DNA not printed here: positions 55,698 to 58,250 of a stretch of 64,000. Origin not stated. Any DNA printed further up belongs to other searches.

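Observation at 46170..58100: Wzx + Wzy_C-TPR glycan locus built from diverged paralog pairs; candidate PglL-like protein O-glycosylation (pilin glycosylation?) system in an LPS-less genome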

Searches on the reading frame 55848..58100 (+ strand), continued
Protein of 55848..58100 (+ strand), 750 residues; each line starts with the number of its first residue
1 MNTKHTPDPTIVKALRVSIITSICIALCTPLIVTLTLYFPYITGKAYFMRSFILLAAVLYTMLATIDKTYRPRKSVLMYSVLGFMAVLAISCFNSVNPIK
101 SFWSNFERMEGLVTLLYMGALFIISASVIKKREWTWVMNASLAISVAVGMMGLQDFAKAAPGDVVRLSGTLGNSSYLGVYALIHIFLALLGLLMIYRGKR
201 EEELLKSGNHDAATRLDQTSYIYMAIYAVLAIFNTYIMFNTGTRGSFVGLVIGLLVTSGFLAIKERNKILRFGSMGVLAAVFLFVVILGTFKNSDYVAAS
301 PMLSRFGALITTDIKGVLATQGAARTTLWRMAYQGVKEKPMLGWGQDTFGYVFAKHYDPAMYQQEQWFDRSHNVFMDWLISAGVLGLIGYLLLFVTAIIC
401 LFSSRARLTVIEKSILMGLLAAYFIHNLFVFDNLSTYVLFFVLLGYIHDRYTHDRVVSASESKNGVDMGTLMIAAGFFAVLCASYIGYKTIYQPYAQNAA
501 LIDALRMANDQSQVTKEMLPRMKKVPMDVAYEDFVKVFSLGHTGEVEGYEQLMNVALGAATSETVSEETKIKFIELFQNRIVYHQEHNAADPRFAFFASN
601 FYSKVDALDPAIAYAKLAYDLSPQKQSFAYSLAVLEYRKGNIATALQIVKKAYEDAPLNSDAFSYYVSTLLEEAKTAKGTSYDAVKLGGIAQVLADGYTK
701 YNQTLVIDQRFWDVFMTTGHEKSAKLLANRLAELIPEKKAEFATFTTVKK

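Call 23: search_solved_structures(query=A1, max_evalue=1, show_alignments=0)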
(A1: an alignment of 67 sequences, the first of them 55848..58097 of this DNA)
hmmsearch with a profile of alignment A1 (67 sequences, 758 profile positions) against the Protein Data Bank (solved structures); distinct sequences matched with E-value up to 1: 236 (the best 60 are shown).
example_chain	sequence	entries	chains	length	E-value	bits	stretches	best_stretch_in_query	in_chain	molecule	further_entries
9qhb_A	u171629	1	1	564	3.7e-49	171.1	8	581-647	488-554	Engineered tetratricopeptide repeat protein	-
8bu0_A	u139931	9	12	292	2.3e-30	108.9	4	581-647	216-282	Consensus tetratricopeptide repeat protein | Crystal structure of an 8-repeat consensus TPR superhelix with Zinc. | Monomer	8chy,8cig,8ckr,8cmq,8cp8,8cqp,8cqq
9qhc_A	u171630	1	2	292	4e-26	94.9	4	581-646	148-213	Engineered tetratricopeptide repeat protein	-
7ntf_A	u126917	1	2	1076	2.8e-18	68.9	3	581-747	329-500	Isoform 1 of UDP-N-acetylglucosamine--peptide N-acetylglucosaminyltransferase 110 kDa subu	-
7yeh_B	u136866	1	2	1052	6.1e-18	67.8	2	581-747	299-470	UDP-N-acetylglucosamine--peptide N-acetylglucosaminyltransferase 110 kDa subunit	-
7yea_A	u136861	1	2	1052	7.3e-17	64.3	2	581-747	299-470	UDP-N-acetylglucosamine--peptide N-acetylglucosaminyltransferase 110 kDa subunit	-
1na0_A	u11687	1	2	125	2.3e-16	62.6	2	581-647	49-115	designed protein CTPR3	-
7obi_A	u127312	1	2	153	8.4e-16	60.8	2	582-647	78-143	CTPR-rv4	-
2wqh_A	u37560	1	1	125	3.6e-15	58.7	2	563-647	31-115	CTPR3Y3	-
8ch0_A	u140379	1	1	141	6.1e-15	57.9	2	581-646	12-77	Consensus tetratricopeptide repeat protein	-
2fo7_A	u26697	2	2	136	6.8e-15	57.8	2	581-646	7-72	SYNTHETIC CONSENSUS TPR PROTEIN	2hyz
1w3b_A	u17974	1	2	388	3.7e-14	55.3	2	581-753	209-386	UDP-N-ACETYLGLUCOSAMINE--PEPTIDE N-ACETYLGLUCOSAMINYLTRANSFERASE 110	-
6eou_A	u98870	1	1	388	1.9e-13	53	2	581-753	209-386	UDP-N-acetylglucosamine--peptide N-acetylglucosaminyltransferase 110 kDa subunit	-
3kd7_A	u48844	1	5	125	2.3e-13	52.7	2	582-645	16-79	CTPR390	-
9gzg_A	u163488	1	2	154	5.8e-13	51.4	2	584-647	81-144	Engineered CTPR protein with glutamic acids for conductivity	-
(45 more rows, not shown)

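Call 29: find_related_loci(query=A1, collection=genome_contigs, flank=10000)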
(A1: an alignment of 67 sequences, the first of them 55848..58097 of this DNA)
Query A1 (750 aa) in genome_contigs; peptide patterns used: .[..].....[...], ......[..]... (x = any residue, [..] = any of these).
599 stretches matched a pattern (row limit reached: there are more); 554 encode a relative of the query (tblastn E <= 1e-3); the best 80 are kept; 80 distinct loci.
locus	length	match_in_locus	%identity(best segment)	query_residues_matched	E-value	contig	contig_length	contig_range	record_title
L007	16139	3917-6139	68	5-741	0e+0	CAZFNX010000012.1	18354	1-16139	MAG TPA_asm: uncultured Candidatus Saccharibacteria bacterium isolate SRP135725_co1_644 genome assembly, contig: NODE_39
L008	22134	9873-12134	49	6-742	0e+0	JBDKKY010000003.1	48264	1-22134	MAG: Candidatus Parcubacteria bacterium isolate hopbrook_2019_sw_WHONDRS-S19S_0012_A_bin.8 scaffold_0000017, whole genom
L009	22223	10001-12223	50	13-742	0e+0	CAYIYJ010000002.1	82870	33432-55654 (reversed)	MAG TPA_asm: uncultured Candidatus Saccharibacteria bacterium isolate ERP123247_co1_232 genome assembly, contig: NODE_12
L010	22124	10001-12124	51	5-739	0e+0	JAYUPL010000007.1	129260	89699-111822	MAG: Candidatus Parcubacteria bacterium isolate GL106_UP_metabinner_5 GL106_UP_metabinner_5_6, whole genome shotgun sequ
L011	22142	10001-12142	51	5-741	0e+0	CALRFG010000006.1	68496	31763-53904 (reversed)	MAG: Candidatus Nomurabacteria bacterium isolate ZE-17mar17-71 genome assembly, contig: ZE-13mar17-C181, whole genome sh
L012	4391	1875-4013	50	1-741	0e+0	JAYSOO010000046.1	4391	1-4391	MAG: Candidatus Parcubacteria bacterium isolate GFS_112 GFS_112_45, whole genome shotgun sequence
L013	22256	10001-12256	46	1-744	0e+0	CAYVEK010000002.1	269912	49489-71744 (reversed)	MAG TPA_asm: uncultured Candidatus Saccharibacteria bacterium isolate SRP257259_co1_237 genome assembly, contig: NODE_24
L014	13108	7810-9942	48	5-741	0e+0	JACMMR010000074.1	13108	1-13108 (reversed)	MAG: Candidatus Parcubacteria bacterium isolate LF-bin-100 FL-bin-100-contig-k141_2338782, whole genome shotgun sequence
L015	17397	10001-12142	49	5-741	0e+0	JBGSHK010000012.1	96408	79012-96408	MAG: Candidatus Paceibacteria bacterium isolate JTS-AC102 k141_3370140, whole genome shotgun sequence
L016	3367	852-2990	48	5-739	0e+0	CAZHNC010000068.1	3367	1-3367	MAG TPA_asm: uncultured Candidatus Saccharibacteria bacterium isolate SRP220891_co5_60 genome assembly, contig: NODE_324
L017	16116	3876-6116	48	6-739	0e+0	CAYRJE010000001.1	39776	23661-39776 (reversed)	MAG TPA_asm: uncultured Candidatus Saccharibacteria bacterium isolate SRP285395_co2_367 genome assembly, contig: NODE_15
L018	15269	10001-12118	46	5-739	0e+0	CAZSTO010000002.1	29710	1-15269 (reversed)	MAG TPA_asm: uncultured Candidatus Saccharibacteria bacterium isolate SRP135725_co1_69 genome assembly, contig: NODE_174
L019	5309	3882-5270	58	5-468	0e+0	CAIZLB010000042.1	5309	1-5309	uncultured bacterium isolate Loc080925-6m_bin-0369 genome assembly, contig: bin-0369:42/57, whole genome shotgun sequenc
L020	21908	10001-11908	43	14-671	6e-162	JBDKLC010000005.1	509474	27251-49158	MAG: Candidatus Parcubacteria bacterium isolate hopbrook_2019_sw_WHONDRS-S19S_0012_B_bin.20 scaffold_424427, whole genom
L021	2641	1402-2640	58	13-433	7e-167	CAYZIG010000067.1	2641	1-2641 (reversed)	MAG TPA_asm: uncultured Candidatus Saccharibacteria bacterium isolate SRP220891_co5_90 genome assembly, contig: NODE_489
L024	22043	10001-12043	38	18-662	1e-134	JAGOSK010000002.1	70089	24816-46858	MAG: Candidatus Paceibacterota bacterium isolate Gw_Eff_bin_316 Gw_Eff_519_length_70089_cov_24.220863, whole genome shot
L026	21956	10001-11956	39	23-671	2e-133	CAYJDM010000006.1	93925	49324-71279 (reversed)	MAG TPA_asm: uncultured Candidatus Saccharibacteria bacterium isolate ERP123247_co1_51 genome assembly, contig: NODE_100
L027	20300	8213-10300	39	8-662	4e-133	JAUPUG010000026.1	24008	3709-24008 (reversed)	MAG: Patescibacteria group bacterium isolate erpe_2018_sw_12hr_WHONDRS-SW48-000089_B_bin.38 scaffold_149880, whole genom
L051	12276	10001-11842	36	30-678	1e-113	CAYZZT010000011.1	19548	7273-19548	MAG TPA_asm: uncultured Candidatus Saccharibacteria bacterium isolate SRP272421_co1_164 genome assembly, contig: NODE_75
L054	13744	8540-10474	34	13-677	8e-111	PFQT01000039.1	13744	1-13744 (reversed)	MAG: Candidatus Yonathbacteria bacterium CG_4_8_14_3_um_filter_46_25 CG_4_8_14_3_um_filter_scaffold_2171_c, whole genome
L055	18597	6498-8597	35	2-708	1e-128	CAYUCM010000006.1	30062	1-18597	MAG TPA_asm: uncultured Candidatus Saccharibacteria bacterium isolate SRP286056_co1_704 genome assembly, contig: NODE_17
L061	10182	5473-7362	35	15-671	5e-109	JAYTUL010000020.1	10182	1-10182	MAG: bacterium isolate GFS_5529 GFS_5529_19, whole genome shotgun sequence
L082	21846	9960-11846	35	15-672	7e-105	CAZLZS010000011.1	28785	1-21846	MAG TPA_asm: uncultured Candidatus Saccharibacteria bacterium isolate binchicken_co38_1305 genome assembly, contig: NODE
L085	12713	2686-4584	34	10-682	6e-104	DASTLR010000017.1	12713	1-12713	MAG TPA_asm: Candidatus Paceibacterota bacterium isolate SMAG_U3078 k141_298447, whole genome shotgun sequence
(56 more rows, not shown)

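Call 33: predict_structure(alignment_id=A1)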
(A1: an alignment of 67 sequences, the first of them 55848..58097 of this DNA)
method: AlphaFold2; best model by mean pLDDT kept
length: 750 residues; sequences in the alignment: 67
mean_pLDDT: 92.4   pTM: 0.90
mean pLDDT of the five models: 92.4, 91.6, 91.2, 90.5, 90.4
residues with pLDDT >= 90: 601; 70-90: 120; 50-70: 25; < 50: 4
segments of 3 or more residues with pLDDT < 50: 1-3
pLDDT, mean of each block of 10 residues (from residue 1): 65 96 98 93 95 98 94 96 98 94 86 96 97 96 98 95 91 94 98 91 81 90 98 98 95 98 95 97 96 95 92 82 83 94 91 92 71 84 96 98 93 98 93 90 97 72 73 94 97 95 97 97 97 97 90 97 97 98 95 96 97 98 96 97 98 95 94 88 93 94 74 84 92 93 73
secondary structure, 60 per line:
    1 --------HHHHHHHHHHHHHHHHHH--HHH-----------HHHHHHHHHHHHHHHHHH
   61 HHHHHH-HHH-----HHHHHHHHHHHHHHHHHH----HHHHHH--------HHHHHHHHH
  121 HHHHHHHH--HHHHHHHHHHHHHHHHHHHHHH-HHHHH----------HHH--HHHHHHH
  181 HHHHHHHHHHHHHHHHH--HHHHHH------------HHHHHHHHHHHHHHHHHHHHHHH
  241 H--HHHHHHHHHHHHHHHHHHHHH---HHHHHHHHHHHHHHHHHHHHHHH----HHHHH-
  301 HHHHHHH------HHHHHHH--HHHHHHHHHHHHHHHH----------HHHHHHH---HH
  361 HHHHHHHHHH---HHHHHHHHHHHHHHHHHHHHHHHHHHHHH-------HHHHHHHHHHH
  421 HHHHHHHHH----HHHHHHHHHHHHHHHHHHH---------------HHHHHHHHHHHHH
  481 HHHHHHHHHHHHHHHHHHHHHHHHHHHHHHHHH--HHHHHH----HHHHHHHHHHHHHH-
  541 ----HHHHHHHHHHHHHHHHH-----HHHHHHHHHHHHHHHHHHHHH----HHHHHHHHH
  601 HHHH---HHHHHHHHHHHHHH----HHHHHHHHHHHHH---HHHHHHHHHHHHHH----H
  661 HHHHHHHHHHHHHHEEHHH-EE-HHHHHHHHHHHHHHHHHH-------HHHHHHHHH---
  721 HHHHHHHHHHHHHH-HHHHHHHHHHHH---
elements in order (helices of 4 or more, strands of 3 or more residues): H9-26 H43-66 H76-93 H98-103 H112-128 H131-152 H154-158 H174-197 H200-205 H218-241 H244-264 H268-290 H295-299 H301-307 H314-320 H323-338 H349-355 H359-370 H374-402 H410-429 H434-452 H468-513 H516-521 H526-539 H545-561 H567-587 H592-604 H608-621 H626-638 H642-655 H660-674 H684-701 H709-717 H721-734 H736-747

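Call 34: search_protein_families(library=ncbifam, proteins=[window:55848-58100:+], max_evalue=0.01)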
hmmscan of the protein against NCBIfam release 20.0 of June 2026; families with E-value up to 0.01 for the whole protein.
window:55848-58100:+ (750 aa): 1 family
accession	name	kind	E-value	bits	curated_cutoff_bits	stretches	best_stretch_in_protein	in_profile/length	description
TIGR02917.1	PEP_TPR_lipo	equivalog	0.00044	18.3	312.2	1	611-677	822-888/899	XrtA/PEP-CTERM system TPR-repeat protein PrsT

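Call 37: fold_search(model_id=the predicted structure, library=pdb)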
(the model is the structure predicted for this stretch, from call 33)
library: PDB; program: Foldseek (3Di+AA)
matches with E <= 10: 1367; with E <= 0.001: 13
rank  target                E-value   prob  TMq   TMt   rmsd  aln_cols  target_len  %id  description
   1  6bq1_B                2.9e-05  1.00  0.19  0.20  29.5       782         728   12  Human PI4KIIIa lipid kinase complex (released 2017-12-13)
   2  7tpg_B                1.4e-04  1.00  0.38  0.63   6.4       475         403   17  Single-Particle Cryo-EM Structure of the WaaL O-antigen ligase in its ligand bound state (released 2022-04-06)
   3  8chy                  4.3e-04  1.00  0.20  0.48  10.1       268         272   17  Crystal structure of an 8-repeat consensus TPR superhelix with Zinc. (released 2024-02-21)
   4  9qhb                  4.3e-04  1.00  0.19  0.45  12.3       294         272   18  Crystal structure of 16-repeat CTPR protein with eliminated coordination sites (released 2025-10-22)
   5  4buj_B                4.5e-04  0.99  0.17  0.10  31.3       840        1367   10  Crystal structure of the S. cerevisiae Ski2-3-8 complex (released 2013-08-28)
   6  5dse_C                4.6e-04  1.00  0.22  0.23  25.8       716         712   12  Crystal Structure of the TTC7B/Hyccin Complex (released 2015-12-02)
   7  3fp4_A                5.4e-04  1.00  0.18  0.25  25.6       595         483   12  Crystal structure of Tom71 complexed with Ssa1 C-terminal fragment (released 2009-07-28)
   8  9qhc_B                6.8e-04  1.00  0.20  0.47   8.6       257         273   16  Crystal structure of 8-repeat CTPR protein with eliminated coordination sites (released 2025-10-22)
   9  6eou                  7.3e-04  1.00  0.20  0.38  13.1       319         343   15  O-GlcNAc transferase TPR domain with the intellectual disability associated mutation L254F (released 2018-05-09)
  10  1w3b_A                7.9e-04  1.00  0.15  0.25  14.2       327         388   16  The superhelical TPR domain of O-linked GlcNAc transferase reveals structural similarities to importin alpha. (released 2004-09-09)
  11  4buj_F                8.9e-04  0.98  0.15  0.10  31.5       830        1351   10  Crystal structure of the S. cerevisiae Ski2-3-8 complex (released 2013-08-28)
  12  7yea_A                9.6e-04  1.00  0.19  0.14  13.7       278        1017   16  Human O-GlcNAc transferase Dimer (released 2023-07-12)
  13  1w3b_B                9.9e-04  1.00  0.14  0.23  14.4       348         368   14  The superhelical TPR domain of O-linked GlcNAc transferase reveals structural similarities to importin alpha. (released 2004-09-09)
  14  7ntf_B                1.3e-03  1.00  0.18  0.17  13.3       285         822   15  Cryo-EM structure of unliganded O-GlcNAc transferase (released 2021-11-17)
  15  9qhc_A                1.3e-03  1.00  0.18  0.40  11.4       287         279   15  Crystal structure of 8-repeat CTPR protein with eliminated coordination sites (released 2025-10-22)
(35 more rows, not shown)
